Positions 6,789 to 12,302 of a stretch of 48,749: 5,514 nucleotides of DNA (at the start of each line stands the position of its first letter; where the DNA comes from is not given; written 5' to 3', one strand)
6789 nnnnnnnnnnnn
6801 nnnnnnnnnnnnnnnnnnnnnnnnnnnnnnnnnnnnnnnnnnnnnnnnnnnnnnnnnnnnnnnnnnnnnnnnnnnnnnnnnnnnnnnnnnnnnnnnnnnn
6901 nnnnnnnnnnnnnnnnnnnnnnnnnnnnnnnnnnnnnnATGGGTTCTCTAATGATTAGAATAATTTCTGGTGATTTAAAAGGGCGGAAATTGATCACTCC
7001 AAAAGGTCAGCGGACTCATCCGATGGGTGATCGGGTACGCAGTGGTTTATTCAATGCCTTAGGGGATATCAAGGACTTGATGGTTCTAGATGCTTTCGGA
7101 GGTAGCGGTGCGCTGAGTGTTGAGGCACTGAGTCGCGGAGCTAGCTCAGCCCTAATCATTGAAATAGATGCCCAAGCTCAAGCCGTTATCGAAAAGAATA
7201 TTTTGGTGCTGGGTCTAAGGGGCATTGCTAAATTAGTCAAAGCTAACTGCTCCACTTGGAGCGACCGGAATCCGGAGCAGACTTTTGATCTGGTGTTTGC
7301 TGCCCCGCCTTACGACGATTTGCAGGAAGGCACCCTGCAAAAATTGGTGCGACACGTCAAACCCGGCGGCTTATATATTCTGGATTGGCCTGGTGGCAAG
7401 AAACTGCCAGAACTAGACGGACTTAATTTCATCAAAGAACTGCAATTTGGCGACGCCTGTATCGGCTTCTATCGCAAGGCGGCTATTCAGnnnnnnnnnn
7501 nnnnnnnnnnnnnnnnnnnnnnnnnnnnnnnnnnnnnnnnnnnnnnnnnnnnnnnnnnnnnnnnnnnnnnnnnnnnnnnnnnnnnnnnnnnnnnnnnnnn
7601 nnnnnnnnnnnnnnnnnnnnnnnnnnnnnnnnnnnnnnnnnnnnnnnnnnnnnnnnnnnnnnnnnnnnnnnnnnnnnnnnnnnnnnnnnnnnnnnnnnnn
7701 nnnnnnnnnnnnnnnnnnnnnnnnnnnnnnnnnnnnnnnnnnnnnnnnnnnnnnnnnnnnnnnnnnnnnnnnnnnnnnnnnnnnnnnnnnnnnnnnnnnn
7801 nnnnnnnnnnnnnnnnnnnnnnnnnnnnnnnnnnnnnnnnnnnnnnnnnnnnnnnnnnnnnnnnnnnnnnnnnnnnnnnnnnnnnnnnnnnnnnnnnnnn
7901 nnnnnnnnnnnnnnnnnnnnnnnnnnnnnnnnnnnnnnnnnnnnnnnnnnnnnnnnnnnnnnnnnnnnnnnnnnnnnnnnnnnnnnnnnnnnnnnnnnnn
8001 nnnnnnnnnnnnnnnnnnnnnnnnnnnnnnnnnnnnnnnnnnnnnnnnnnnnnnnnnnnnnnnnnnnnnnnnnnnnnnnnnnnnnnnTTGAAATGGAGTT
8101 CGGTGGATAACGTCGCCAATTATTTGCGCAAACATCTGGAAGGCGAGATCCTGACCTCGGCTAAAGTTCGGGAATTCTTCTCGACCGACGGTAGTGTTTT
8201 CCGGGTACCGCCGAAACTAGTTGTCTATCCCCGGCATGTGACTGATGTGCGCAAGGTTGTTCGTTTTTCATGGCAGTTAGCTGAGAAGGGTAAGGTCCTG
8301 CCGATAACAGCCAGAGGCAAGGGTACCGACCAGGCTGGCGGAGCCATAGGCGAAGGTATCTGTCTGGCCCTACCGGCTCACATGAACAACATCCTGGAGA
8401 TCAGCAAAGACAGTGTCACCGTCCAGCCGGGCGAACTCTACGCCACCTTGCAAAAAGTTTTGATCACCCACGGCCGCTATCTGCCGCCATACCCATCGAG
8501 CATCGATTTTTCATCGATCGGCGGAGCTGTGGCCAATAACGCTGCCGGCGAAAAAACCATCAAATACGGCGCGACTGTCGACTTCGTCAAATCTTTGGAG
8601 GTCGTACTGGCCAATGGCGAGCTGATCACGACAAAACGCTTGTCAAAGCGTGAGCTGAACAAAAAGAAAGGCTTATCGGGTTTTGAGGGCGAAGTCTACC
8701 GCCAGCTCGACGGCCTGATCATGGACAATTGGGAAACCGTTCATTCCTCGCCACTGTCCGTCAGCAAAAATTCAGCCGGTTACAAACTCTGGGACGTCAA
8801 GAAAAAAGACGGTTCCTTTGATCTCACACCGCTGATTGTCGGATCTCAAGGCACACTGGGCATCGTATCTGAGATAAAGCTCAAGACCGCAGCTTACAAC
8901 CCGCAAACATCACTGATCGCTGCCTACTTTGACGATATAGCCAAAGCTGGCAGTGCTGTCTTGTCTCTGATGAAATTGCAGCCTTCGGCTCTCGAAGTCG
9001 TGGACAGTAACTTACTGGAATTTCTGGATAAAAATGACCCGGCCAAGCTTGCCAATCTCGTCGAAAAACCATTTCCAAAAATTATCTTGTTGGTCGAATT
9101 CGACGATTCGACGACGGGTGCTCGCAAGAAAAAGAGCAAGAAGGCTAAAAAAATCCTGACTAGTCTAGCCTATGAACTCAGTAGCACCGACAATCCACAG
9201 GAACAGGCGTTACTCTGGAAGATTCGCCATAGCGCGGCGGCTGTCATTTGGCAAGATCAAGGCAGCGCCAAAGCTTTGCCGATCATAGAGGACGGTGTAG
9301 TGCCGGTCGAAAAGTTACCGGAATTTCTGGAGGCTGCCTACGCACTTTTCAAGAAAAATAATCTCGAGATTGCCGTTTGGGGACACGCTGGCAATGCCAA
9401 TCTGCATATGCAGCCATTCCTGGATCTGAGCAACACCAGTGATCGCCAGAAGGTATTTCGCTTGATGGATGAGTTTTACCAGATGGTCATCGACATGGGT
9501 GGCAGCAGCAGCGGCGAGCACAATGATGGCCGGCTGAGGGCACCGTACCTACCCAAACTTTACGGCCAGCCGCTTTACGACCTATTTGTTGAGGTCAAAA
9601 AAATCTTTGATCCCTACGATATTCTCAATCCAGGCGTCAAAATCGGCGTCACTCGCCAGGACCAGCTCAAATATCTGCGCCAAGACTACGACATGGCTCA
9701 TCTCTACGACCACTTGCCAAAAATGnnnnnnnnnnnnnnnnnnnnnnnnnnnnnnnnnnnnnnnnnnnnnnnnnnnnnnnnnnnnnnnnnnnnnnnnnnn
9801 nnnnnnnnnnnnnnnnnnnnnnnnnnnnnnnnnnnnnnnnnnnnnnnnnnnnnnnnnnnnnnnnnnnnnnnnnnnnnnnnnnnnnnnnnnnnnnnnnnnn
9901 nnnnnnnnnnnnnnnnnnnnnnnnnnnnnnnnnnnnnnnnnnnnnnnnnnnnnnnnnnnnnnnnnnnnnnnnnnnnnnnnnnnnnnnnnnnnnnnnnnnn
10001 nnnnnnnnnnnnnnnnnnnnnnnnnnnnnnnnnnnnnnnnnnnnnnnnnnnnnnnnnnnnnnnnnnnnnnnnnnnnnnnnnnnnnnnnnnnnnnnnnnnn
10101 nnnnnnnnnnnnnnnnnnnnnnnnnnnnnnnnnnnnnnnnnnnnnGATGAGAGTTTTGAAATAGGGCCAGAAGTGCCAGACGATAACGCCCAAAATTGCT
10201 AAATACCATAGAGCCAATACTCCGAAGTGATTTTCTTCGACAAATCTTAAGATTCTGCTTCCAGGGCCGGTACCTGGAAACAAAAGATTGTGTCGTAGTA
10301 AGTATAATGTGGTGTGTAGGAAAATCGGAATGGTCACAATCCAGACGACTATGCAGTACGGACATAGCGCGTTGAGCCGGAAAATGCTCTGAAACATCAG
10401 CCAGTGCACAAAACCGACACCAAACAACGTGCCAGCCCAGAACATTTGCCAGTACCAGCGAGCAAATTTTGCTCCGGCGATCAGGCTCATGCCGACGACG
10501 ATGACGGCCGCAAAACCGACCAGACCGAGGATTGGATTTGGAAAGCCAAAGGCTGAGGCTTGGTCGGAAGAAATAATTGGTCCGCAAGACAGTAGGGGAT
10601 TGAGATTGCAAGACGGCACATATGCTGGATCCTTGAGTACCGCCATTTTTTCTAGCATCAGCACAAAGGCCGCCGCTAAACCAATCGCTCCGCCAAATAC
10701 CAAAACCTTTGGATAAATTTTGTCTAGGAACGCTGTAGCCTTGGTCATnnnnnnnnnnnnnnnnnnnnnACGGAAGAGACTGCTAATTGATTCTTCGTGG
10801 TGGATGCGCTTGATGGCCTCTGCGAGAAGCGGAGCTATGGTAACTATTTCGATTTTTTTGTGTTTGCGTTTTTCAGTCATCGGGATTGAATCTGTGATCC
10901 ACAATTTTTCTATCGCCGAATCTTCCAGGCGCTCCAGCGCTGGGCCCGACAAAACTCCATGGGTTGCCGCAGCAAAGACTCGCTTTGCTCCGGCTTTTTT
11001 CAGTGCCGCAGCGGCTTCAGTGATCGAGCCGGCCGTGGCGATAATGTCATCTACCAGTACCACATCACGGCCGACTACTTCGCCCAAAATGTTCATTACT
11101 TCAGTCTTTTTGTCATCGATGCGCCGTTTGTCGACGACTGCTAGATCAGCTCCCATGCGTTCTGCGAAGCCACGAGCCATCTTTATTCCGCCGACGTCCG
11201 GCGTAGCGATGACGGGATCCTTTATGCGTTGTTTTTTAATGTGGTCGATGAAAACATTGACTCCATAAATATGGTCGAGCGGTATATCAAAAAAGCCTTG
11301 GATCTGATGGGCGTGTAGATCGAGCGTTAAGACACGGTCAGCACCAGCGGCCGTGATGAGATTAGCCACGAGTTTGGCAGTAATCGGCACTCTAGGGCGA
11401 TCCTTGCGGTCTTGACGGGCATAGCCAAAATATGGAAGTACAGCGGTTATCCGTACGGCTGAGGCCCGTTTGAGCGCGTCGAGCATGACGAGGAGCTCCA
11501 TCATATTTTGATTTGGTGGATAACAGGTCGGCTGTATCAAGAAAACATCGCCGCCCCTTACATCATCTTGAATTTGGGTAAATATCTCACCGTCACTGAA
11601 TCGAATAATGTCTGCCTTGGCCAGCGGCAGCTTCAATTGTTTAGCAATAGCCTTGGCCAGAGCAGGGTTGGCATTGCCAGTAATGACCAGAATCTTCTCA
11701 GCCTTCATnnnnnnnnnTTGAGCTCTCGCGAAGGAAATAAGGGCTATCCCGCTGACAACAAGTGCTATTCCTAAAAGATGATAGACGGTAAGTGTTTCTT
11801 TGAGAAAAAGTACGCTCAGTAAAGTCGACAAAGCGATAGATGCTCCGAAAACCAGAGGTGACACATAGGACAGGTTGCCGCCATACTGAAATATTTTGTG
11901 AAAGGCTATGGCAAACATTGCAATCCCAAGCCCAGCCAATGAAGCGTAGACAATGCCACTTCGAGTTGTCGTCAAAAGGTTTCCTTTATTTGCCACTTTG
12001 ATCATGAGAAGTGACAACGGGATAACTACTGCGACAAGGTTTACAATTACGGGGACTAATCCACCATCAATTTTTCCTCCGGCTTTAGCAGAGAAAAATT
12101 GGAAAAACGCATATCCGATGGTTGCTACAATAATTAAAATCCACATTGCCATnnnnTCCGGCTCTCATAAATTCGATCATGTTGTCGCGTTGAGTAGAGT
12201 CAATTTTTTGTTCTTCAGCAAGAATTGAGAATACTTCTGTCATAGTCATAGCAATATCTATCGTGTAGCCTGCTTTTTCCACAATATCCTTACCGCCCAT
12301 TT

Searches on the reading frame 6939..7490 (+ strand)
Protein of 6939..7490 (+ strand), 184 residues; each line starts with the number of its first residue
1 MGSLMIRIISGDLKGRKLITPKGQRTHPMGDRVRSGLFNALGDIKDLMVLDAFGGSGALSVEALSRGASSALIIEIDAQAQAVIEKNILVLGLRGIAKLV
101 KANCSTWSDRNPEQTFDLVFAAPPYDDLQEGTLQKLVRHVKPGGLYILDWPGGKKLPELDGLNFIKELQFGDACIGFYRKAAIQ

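Call 87: search_protein_families(library=pfam, max_evalue=0.0001, proteins=[window:6939-7490:+])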
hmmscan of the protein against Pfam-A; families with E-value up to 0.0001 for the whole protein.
window:6939-7490:+ (184 aa): 2 families
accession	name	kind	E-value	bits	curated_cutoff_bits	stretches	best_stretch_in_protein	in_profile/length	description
PF03602.21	Cons_hypoth95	-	2.3e-38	132.1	24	1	6-178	1-181/182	Conserved hypothetical protein 95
PF13649.12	Methyltransf_25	-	4.2e-06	27.8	27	1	49-144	1-97/97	Methyltransferase domain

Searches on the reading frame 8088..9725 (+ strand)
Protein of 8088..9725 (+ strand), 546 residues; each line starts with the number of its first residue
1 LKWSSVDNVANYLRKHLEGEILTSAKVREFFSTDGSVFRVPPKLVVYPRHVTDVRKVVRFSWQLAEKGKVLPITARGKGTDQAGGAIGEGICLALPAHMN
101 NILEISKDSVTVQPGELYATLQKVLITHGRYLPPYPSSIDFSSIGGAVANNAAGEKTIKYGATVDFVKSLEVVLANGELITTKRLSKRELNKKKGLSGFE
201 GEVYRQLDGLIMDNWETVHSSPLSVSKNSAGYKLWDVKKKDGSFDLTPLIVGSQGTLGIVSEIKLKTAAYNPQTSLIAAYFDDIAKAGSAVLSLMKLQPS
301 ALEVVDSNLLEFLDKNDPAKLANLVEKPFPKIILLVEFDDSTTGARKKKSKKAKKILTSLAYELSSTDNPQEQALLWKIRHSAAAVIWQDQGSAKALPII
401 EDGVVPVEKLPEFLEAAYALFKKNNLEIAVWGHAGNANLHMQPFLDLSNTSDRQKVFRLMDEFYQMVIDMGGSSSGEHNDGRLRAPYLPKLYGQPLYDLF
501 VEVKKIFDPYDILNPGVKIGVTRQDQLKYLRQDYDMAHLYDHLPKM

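Call 32: search_protein_families(library=ncbifam, max_evalue=0.001, proteins=[window:8088-9725:+])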
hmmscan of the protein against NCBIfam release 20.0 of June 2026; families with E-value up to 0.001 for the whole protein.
window:8088-9725:+ (546 aa): 7 families
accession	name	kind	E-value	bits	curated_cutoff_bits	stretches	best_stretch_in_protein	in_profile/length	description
NF049975.1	2HglutDHaseYdiJ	equivalog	8.3e-81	272.1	1350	1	13-529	23-549/1018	D-2-hydroxyglutarate dehydrogenase YdiJ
TIGR00387.1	glcD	equivalog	1.7e-73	247.8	567.9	2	238-516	142-412/413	glycolate oxidase subunit GlcD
NF008408.0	PRK11230.1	equivalog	5e-50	170.4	897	2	242-520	202-473/499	glycolate oxidase subunit GlcD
NF008439.0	PRK11282.1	equivalog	4.2e-10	39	284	0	72-180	24-134/358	glycolate oxidase subunit GlcE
NF053785.1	DcplphribOxDprE1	equivalog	4e-08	32.9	500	1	73-182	40-150/449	decaprenylphosphoryl-beta-D-ribose oxidase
TIGR01679.1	bact_FAD_ox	subfamily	1.9e-06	27.1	292.25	1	42-190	12-151/419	FAD-linked oxidoreductase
TIGR01678.1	FAD_lactone_ox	subfamily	1.5e-05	24.1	396.8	1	36-190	9-157/438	sugar 1,4-lactone oxidase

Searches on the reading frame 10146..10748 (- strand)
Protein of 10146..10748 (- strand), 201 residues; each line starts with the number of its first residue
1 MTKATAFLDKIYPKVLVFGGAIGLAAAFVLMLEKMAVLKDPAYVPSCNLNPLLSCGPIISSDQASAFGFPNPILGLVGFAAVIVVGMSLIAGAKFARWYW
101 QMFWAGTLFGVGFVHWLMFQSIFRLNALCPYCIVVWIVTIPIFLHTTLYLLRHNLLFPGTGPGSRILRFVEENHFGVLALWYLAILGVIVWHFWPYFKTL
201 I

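Call 88: search_protein_families(library=pfam, max_evalue=0.0001, proteins=[window:10146-10748:-])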
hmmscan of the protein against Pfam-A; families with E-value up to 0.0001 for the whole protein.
window:10146-10748:- (201 aa): 1 family
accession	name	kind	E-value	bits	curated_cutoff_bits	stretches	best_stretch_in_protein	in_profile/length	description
PF07884.19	VKOR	-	1.1e-41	142.6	27.5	1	15-146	2-133/134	Vitamin K epoxide reductase family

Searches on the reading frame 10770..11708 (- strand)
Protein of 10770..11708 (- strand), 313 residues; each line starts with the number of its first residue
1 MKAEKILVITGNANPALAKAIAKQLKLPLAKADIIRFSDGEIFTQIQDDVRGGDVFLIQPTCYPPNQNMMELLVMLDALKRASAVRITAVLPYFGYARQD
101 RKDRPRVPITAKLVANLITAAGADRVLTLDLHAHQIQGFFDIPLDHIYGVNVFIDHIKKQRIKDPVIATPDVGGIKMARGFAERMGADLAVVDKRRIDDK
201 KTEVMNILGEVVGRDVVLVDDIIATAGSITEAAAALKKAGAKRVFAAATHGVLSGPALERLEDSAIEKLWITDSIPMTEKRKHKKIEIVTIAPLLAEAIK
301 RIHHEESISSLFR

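Call 87: search_protein_families(library=pfam, max_evalue=0.0001, proteins=[window:10770-11708:-])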
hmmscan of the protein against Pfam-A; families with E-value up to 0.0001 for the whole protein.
window:10770-11708:- (313 aa): 3 families
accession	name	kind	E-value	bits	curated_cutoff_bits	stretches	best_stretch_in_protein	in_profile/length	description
PF13793.12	Pribosyltran_N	-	2.6e-54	182.5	25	1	7-122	2-117/117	N-terminal domain of ribose phosphate pyrophosphokinase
PF14572.12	Pribosyl_synth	-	2.8e-30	106.1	27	1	200-313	70-184/184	Phosphoribosyl synthetase-associated domain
PF00156.33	Pribosyltran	-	1.2e-16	60.9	26.3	1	159-256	25-130/158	Phosphoribosyl transferase domain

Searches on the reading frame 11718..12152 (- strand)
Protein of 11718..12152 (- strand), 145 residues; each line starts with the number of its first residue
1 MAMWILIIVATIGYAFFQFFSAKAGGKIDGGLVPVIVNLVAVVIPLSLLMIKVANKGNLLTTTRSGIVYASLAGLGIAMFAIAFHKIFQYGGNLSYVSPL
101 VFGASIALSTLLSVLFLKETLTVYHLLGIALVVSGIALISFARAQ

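Call 87: search_protein_families(library=pfam, max_evalue=0.0001, proteins=[window:11718-12152:-])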
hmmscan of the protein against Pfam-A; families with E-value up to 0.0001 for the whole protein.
window:11718-12152:- (145 aa): 1 family
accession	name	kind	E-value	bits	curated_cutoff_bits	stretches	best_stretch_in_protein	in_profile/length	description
PF00892.27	EamA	-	1.3e-06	29.2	28.2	1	5-140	5-134/135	EamA-like transporter family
